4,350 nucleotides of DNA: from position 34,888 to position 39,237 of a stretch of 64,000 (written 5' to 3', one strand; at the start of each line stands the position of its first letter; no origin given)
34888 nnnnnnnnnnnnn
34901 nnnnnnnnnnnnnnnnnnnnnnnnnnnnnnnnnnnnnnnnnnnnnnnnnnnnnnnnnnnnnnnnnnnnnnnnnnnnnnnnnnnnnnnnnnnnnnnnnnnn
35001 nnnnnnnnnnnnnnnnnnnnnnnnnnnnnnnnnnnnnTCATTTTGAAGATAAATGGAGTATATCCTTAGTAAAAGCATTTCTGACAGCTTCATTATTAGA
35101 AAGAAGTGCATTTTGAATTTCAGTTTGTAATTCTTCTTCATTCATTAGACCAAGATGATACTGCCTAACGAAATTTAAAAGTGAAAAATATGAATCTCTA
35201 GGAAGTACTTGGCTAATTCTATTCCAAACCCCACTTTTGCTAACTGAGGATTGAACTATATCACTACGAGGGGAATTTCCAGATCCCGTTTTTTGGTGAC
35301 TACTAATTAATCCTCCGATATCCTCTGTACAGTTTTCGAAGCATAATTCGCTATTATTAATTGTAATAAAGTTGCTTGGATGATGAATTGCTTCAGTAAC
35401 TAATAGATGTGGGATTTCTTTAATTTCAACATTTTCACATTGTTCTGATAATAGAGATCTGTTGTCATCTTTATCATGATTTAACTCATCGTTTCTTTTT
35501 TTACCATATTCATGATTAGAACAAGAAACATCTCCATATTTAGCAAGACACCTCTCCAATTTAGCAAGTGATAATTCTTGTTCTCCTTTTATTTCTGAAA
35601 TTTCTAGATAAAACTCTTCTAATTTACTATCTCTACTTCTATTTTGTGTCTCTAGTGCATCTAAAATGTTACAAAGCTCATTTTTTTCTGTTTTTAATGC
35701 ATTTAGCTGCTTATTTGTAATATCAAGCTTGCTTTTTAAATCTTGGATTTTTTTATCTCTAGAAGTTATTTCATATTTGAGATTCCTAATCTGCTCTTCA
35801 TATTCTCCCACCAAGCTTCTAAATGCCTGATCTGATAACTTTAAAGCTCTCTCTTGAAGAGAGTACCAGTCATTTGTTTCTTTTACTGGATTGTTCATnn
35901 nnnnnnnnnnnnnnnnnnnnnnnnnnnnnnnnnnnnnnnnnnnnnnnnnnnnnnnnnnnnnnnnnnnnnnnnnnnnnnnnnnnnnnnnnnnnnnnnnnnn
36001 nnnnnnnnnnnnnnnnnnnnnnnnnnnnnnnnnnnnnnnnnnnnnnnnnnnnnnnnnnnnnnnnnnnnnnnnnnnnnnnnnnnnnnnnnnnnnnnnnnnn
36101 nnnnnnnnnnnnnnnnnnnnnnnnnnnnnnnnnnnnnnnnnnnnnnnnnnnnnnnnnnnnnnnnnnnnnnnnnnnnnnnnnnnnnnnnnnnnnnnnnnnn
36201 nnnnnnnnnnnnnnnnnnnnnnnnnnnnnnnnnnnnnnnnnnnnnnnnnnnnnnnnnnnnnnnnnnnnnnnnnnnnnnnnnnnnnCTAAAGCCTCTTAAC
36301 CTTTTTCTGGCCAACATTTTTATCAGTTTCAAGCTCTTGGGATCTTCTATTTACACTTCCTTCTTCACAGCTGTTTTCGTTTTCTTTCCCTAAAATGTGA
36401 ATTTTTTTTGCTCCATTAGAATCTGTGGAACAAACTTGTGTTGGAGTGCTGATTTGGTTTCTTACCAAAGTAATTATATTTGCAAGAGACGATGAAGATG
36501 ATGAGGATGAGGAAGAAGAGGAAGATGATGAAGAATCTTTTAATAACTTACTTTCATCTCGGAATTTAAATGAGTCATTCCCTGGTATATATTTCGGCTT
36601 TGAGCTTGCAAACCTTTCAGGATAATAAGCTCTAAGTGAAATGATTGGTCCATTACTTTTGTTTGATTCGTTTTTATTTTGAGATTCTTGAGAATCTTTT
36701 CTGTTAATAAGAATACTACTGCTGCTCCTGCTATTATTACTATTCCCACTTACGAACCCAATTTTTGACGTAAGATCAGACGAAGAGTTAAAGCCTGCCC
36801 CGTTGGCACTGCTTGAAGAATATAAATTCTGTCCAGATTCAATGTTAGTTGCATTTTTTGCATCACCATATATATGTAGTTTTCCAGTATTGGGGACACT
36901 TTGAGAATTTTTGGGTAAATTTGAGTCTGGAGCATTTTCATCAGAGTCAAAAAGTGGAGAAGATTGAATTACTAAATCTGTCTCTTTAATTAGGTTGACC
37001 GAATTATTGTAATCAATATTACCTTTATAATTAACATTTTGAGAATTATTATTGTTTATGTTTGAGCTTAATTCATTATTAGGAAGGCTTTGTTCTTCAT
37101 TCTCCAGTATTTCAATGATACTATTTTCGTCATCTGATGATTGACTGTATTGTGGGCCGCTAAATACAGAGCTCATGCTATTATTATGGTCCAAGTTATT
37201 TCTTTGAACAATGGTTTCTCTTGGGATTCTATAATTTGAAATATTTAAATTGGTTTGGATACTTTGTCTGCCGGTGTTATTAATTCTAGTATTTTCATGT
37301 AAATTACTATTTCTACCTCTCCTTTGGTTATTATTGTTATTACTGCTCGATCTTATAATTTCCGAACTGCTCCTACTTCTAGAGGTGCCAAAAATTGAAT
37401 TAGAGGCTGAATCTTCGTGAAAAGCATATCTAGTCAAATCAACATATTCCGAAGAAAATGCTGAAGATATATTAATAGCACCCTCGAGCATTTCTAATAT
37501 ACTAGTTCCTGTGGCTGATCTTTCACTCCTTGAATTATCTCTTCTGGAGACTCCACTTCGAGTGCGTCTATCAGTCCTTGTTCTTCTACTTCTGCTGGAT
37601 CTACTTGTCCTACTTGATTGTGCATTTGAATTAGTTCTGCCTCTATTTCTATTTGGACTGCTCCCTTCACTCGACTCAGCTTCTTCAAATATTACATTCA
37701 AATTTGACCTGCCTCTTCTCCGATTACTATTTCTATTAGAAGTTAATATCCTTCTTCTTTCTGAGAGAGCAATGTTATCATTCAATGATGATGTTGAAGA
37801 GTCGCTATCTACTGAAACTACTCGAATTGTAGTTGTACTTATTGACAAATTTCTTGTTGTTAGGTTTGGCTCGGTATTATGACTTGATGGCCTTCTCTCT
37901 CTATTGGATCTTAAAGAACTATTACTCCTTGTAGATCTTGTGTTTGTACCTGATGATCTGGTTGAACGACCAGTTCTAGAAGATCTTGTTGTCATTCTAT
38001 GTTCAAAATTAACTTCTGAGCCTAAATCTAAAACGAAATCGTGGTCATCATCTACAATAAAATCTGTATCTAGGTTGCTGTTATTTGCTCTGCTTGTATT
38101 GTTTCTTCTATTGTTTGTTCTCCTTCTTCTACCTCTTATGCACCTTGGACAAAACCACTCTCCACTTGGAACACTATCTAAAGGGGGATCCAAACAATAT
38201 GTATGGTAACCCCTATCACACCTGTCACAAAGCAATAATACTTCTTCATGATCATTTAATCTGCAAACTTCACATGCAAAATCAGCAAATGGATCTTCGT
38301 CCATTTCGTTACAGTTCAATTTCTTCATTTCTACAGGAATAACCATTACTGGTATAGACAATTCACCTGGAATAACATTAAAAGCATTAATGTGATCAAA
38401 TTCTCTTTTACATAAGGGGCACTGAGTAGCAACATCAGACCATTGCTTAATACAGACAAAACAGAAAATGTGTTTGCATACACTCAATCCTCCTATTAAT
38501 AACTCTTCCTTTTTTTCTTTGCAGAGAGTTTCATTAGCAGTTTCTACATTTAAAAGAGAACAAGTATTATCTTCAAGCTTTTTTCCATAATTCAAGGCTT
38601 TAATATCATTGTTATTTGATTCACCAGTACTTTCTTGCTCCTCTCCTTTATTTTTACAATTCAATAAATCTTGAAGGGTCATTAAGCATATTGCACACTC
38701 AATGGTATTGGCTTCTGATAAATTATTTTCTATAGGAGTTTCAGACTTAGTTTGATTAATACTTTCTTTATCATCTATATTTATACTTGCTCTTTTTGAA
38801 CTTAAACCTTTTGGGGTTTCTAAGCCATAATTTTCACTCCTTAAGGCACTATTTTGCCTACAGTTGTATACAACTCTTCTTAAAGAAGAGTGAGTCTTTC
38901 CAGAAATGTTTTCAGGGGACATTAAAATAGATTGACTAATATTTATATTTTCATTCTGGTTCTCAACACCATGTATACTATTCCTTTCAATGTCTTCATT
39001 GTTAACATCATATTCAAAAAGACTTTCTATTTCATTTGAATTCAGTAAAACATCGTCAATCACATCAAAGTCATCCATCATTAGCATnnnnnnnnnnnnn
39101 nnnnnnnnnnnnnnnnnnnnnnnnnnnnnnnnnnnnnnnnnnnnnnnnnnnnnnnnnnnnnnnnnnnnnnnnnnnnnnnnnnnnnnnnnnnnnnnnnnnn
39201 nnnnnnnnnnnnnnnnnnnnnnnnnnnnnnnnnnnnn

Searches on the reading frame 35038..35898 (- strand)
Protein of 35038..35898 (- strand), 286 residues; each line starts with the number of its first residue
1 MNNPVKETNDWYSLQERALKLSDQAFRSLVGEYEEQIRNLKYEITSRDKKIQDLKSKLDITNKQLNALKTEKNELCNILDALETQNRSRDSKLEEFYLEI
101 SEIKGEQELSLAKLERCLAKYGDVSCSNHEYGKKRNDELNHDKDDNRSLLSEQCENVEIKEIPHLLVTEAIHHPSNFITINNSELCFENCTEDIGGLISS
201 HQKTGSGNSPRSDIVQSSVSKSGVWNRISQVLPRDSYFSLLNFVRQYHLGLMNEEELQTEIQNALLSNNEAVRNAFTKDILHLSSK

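Call 13: search_protein_families(library=pfam, proteins=[window:35038-35898:-], max_evalue=0.001)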
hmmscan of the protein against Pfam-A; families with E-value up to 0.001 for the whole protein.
window:35038-35898:- (286 aa): 1 family
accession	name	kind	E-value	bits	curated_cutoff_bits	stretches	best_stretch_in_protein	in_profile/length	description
PF16808.10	PKcGMP_CC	-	0.00013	22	35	1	34-59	7-32/35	Coiled-coil N-terminus of cGMP-dependent protein kinase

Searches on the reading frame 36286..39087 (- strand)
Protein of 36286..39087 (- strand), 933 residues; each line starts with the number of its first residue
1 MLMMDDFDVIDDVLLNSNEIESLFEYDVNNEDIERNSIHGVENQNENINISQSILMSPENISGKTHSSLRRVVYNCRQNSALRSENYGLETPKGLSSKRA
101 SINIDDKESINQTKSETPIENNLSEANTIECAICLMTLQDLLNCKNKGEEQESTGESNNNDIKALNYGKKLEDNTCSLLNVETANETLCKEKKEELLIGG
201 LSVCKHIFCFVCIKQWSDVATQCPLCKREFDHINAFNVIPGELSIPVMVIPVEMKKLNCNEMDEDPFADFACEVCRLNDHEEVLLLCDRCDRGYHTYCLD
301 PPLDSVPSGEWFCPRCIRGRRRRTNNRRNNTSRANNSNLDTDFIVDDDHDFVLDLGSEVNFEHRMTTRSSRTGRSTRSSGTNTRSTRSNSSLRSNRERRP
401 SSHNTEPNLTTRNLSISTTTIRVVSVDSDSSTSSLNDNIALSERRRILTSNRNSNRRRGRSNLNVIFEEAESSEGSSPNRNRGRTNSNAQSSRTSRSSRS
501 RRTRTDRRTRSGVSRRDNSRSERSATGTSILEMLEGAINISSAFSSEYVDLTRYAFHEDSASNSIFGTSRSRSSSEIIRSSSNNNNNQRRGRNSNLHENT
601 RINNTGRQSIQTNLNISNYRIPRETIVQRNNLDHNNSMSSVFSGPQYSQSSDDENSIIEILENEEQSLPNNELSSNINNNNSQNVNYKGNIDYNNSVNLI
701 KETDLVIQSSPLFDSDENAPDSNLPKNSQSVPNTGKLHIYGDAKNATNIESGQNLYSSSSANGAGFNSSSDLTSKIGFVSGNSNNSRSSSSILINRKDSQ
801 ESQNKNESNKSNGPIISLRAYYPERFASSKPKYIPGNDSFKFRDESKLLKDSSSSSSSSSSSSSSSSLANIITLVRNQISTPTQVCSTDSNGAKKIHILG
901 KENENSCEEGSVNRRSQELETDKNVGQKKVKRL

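Call 13: search_protein_families(library=pfam, proteins=[window:36286-39087:-], max_evalue=0.001)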
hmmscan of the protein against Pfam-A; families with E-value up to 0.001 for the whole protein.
window:36286-39087:- (933 aa): 4 families
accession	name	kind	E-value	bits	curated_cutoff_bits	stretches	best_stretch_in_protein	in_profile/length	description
PF00628.35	PHD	-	9.8e-13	48.4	24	1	272-316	1-47/47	PHD-finger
PF12678.13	zf-rbx1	-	2.3e-05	25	31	1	189-227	17-55/55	RING-H2 zinc finger domain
PF00097.31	zf-C3HC4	-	2.4e-05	24.5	21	1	188-226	3-40/40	Zinc finger, C3HC4 type (RING finger)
PF13639.12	zf-RING_2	-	3.4e-05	24.4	27.3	1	203-227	20-44/44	Ring finger domain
